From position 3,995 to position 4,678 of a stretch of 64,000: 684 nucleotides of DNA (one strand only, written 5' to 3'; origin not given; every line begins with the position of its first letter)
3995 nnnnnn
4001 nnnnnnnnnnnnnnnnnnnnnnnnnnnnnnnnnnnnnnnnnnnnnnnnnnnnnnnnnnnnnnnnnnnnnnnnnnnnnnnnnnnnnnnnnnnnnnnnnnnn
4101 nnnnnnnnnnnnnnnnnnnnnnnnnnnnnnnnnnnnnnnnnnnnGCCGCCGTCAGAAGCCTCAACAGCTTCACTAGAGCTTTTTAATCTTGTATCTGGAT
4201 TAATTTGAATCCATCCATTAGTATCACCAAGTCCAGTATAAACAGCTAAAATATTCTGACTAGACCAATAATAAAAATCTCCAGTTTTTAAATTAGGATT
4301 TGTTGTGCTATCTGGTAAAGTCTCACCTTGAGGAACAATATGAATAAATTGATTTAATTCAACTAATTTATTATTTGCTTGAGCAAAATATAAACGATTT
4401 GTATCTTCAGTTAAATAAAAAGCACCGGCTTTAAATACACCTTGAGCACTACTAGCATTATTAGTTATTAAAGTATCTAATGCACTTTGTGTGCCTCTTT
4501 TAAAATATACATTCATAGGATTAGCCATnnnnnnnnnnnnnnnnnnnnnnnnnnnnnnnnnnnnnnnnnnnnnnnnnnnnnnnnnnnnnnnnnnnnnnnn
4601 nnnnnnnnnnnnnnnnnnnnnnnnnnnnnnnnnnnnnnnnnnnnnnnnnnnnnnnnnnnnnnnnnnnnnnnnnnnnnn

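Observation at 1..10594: Cluster of four tail-fibre genes; three share an N-terminal module and one carries about 7 tandem ~160-aa repeats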

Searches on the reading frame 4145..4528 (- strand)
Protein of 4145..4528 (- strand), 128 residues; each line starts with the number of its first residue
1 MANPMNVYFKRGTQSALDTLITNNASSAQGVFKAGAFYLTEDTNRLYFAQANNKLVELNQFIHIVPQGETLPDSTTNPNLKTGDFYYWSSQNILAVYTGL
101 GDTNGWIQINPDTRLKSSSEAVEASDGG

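Call 20: search_protein_families(library=pfam, max_evalue=10, proteins=[window:4145-4528:-])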
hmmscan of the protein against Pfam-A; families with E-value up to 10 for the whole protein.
seq(128 aa): 2 families
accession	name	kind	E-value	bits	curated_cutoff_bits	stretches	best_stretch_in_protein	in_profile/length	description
PF18050.6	Cyclophil_like2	-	0.0044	17.5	22.7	1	67-103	43-81/115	Cyclophilin-like family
PF09069.17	EF-hand_3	-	0.033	14.9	21.7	1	13-66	20-73/89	EF-hand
